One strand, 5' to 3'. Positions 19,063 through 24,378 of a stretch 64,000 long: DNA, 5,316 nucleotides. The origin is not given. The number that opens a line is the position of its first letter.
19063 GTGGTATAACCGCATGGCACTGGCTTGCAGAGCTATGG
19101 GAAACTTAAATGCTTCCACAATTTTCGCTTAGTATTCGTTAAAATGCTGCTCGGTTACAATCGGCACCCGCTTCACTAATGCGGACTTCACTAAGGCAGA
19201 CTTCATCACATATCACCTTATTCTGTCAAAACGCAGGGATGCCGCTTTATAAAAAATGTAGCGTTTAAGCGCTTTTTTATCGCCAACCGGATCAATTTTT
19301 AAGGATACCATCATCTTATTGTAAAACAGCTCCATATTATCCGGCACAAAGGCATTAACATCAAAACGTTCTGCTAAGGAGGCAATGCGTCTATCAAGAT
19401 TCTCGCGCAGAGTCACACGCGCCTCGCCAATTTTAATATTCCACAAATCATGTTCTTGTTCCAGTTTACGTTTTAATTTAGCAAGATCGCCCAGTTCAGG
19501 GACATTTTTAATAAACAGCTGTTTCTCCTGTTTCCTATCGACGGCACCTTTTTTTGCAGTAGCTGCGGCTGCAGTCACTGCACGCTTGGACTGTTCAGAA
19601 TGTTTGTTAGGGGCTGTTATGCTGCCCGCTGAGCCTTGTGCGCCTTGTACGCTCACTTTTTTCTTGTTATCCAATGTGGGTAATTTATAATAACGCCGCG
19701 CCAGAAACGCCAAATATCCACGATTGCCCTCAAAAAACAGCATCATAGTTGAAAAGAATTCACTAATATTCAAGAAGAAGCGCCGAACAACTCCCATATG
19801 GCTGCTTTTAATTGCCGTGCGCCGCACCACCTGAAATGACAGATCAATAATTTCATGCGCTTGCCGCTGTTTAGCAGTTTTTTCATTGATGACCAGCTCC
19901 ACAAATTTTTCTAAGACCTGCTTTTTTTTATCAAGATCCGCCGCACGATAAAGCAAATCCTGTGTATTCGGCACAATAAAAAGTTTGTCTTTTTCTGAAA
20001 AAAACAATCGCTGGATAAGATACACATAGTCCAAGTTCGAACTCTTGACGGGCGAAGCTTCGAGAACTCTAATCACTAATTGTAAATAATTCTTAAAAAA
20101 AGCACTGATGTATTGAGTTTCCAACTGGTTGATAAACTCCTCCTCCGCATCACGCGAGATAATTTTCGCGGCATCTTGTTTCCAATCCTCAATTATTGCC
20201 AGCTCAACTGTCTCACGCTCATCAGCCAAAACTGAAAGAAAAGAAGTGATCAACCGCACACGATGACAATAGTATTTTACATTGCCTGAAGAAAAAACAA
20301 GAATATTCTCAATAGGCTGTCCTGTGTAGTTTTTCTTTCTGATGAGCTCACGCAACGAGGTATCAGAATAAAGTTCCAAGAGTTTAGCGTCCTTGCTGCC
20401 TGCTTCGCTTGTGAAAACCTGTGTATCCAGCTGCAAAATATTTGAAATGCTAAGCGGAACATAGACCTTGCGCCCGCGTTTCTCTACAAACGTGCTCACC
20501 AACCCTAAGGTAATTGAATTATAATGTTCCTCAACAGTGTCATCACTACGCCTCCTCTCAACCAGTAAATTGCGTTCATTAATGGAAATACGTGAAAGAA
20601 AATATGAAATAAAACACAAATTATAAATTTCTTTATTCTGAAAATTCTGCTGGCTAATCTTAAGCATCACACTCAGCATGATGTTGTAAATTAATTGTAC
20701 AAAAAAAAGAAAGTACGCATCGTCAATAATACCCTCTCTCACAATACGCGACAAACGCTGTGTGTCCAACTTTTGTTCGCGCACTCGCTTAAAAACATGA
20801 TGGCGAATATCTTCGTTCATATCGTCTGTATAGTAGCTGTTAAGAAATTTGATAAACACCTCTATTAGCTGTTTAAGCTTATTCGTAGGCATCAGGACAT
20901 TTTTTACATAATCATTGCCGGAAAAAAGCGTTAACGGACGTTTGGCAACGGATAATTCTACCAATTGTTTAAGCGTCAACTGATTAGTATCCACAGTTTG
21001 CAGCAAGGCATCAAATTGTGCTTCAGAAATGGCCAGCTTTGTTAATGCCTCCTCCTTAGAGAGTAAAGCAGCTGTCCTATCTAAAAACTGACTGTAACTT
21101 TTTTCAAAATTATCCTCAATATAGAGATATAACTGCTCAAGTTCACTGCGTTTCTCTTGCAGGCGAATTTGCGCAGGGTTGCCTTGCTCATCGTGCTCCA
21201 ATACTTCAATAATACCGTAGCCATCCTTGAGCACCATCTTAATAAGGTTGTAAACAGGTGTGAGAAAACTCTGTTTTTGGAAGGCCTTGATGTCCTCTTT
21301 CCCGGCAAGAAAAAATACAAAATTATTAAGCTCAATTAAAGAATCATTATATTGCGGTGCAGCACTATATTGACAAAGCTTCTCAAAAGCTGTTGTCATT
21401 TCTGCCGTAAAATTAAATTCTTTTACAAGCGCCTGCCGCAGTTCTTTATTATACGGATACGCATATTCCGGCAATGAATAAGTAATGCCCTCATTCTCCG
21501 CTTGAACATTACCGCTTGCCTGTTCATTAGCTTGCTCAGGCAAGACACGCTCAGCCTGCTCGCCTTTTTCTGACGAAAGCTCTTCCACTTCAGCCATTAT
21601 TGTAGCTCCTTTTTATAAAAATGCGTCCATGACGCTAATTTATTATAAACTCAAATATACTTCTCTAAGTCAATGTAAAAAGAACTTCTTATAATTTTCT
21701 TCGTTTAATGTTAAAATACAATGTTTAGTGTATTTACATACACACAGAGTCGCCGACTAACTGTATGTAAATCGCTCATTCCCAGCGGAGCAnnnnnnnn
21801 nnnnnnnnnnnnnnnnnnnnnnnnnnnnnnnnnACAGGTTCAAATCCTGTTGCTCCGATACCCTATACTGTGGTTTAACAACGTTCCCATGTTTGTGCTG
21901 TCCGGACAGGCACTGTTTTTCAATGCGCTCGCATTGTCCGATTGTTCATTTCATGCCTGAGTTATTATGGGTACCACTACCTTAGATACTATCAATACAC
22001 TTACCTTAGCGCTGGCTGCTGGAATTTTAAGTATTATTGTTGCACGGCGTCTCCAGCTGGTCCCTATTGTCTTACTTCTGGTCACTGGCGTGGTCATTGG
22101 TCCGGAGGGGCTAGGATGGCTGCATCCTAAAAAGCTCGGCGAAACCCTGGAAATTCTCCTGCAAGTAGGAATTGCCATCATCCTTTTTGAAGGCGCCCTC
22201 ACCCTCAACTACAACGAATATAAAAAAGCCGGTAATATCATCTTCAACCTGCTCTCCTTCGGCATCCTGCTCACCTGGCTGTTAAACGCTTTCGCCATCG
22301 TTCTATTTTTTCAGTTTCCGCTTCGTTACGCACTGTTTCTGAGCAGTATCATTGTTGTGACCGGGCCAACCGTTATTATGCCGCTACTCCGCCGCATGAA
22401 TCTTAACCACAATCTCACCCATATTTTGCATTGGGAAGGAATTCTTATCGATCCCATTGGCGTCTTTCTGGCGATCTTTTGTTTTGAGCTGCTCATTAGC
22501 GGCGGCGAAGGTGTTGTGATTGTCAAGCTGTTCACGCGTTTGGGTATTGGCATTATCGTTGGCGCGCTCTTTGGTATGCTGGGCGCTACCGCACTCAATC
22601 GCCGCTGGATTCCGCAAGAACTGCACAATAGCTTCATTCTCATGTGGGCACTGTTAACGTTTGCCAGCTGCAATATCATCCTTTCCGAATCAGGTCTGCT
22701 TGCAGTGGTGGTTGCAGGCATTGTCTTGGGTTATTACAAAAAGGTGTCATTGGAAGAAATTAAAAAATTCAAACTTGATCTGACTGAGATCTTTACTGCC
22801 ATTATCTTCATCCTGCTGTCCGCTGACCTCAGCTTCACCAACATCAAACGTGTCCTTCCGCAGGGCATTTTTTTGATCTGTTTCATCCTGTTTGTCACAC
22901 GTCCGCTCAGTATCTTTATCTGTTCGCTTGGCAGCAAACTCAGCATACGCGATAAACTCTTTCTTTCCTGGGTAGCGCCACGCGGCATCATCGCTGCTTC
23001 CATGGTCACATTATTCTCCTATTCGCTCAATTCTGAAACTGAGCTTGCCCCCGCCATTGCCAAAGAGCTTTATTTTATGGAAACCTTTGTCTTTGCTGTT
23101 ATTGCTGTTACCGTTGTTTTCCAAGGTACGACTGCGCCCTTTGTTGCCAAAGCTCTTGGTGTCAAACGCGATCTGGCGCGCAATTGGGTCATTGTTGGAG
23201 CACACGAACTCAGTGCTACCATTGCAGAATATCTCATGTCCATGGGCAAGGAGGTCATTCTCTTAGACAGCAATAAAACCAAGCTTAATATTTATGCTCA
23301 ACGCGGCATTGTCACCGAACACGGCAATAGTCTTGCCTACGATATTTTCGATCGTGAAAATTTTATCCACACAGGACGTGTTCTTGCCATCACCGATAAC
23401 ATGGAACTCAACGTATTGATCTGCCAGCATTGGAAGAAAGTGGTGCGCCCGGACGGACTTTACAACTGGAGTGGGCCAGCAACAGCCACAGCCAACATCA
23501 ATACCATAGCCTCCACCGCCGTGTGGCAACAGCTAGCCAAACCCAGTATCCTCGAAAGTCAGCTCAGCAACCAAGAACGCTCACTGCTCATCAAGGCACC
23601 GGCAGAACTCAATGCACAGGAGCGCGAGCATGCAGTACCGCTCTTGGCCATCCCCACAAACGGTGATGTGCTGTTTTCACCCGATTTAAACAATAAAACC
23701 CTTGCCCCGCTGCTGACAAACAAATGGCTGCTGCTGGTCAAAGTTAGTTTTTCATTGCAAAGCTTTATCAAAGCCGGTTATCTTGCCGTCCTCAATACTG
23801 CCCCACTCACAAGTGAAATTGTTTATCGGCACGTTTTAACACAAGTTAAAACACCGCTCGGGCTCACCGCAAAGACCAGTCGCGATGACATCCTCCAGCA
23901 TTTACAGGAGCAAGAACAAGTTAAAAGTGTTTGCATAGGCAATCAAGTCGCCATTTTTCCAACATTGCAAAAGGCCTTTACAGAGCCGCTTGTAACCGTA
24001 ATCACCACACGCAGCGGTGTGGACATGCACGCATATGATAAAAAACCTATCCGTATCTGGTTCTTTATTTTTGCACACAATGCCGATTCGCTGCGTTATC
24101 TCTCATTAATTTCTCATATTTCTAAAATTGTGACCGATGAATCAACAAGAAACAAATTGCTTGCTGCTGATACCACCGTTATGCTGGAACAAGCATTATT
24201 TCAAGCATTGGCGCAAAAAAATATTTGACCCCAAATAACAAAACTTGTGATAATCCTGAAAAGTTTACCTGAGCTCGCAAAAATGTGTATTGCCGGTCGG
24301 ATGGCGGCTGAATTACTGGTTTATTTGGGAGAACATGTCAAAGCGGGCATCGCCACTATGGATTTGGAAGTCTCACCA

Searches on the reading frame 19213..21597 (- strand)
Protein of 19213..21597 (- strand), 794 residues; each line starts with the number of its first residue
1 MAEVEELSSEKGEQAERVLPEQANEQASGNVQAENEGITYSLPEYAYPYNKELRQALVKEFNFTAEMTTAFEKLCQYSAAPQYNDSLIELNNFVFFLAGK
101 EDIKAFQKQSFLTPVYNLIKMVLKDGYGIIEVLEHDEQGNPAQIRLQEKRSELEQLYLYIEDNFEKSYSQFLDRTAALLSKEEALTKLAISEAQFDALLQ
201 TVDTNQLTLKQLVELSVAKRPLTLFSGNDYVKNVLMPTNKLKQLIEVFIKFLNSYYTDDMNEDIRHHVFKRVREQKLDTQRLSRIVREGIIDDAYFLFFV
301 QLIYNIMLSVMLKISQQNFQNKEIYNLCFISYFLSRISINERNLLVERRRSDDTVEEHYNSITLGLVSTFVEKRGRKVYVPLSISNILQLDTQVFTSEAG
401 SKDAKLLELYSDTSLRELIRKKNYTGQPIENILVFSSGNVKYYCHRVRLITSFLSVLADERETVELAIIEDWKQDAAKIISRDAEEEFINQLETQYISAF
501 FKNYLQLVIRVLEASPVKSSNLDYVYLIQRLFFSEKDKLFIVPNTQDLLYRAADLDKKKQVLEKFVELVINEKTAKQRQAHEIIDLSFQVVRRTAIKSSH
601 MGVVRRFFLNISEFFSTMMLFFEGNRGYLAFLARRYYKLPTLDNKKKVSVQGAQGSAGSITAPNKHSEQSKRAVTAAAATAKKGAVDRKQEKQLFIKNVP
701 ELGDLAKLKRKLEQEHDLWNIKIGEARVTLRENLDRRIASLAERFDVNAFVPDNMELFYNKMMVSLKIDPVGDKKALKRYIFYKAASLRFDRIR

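Call 7: find_encoding_contigs(protein=window:19213-21597:-, flank=10000, max_places=10)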
Protein window:19213-21597:- (794 aa): no gene with exactly this product is on record in the collection.

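Call 8: find_related_loci(query=window:19213-21597:-, collection=genome_contigs, flank=10000)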
Query window:19213-21597:- (794 aa) in genome_contigs; peptide patterns used: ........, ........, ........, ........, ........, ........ (x = any residue, [..] = any of these).
21 stretches matched a pattern; 1 encode a relative of the query (tblastn E <= 1e-3); 1 distinct loci.
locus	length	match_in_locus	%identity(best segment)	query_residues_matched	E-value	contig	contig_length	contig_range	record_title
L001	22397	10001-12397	49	7-792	0e+0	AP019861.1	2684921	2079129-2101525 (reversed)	Spirochaetes bacterium COTS27 DNA, nearly complete genome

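Call 17: find_homologous_proteins(query=window:19213-21597:-)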
Query window:19213-21597:- (794 aa): 1 proteins with E <= 0.001 among 8000 candidates.
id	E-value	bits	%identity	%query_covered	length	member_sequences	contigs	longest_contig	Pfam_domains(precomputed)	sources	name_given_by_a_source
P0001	0.0e+0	1719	100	100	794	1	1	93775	-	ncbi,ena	-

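Call 18: find_encoding_contigs(protein=P0001, flank=10000)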
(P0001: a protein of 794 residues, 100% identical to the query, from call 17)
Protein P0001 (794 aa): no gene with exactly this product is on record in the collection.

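Call 19: list_cluster_members(proteins=[P0001])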
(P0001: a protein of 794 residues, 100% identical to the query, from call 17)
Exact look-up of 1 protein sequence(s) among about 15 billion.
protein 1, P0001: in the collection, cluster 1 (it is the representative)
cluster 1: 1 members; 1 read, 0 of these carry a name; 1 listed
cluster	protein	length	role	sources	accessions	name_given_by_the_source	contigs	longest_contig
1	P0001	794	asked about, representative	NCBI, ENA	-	-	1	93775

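Call 20: find_related_loci(query=window:19213-21597:-, collection=metagenome_contigs, flank=10000)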
Query window:19213-21597:- (794 aa) in metagenome_contigs; peptide patterns used: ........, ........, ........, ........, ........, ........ (x = any residue, [..] = any of these).
59 stretches matched a pattern, but none encodes a relative of the query by tblastn (E <= 1e-3).

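Call 41: search_protein_families(library=pfam, proteins=[window:19213-21597:-], max_evalue=0.00001)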
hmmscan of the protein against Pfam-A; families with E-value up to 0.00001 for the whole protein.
window:19213-21597:- (794 aa): 0 families

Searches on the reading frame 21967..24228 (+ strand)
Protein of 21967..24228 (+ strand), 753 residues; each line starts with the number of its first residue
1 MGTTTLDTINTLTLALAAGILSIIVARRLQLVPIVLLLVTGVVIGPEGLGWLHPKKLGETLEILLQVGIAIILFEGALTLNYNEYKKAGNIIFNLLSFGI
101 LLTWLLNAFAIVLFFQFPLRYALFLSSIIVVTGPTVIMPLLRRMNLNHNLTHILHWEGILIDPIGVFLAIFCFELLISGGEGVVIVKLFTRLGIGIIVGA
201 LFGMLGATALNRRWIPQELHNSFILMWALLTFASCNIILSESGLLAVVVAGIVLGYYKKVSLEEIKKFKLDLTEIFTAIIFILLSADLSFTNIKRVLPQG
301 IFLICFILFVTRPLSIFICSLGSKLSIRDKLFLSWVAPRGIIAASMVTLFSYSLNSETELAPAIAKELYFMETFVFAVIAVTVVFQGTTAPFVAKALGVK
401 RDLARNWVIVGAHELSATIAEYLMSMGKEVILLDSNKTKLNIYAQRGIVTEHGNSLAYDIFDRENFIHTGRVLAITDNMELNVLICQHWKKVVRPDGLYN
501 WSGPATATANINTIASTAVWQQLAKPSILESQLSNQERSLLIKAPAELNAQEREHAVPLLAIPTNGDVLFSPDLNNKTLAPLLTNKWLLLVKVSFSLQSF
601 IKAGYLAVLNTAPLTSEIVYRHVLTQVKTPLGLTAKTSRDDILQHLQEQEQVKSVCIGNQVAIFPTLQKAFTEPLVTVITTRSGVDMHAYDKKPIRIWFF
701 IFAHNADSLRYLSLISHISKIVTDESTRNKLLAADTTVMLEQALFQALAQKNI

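Call 41: search_protein_families(library=pfam, proteins=[window:21967-24228:+], max_evalue=0.00001)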
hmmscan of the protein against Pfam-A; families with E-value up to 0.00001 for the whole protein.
window:21967-24228:+ (753 aa): 3 families
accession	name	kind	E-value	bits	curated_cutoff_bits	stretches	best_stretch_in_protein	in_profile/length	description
PF00999.27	Na_H_Exchanger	-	5.6e-45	154.2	26.2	1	20-395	9-374/375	Sodium/hydrogen exchanger, transmembrane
PF00359.27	PTS_EIIA_2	-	4.1e-14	53.2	27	1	638-737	36-134/144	Phosphoenolpyruvate-dependent sugar phosphotransferase system, EIIA 2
PF02254.24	TrkA_N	-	5e-07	30.5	23.8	1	408-491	2-85/116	TrkA-N domain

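Call 53: find_related_loci(query=A2, collection=metagenome_contigs, flank=6000)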
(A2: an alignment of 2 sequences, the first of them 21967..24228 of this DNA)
Query A2 (753 aa) in metagenome_contigs; peptide patterns used: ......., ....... (x = any residue, [..] = any of these).
600 stretches matched a pattern (row limit reached: there are more); 1 encode a relative of the query (tblastn E <= 1e-3); 1 distinct loci.
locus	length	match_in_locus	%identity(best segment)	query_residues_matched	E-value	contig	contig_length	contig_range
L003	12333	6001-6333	28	621-731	2e-6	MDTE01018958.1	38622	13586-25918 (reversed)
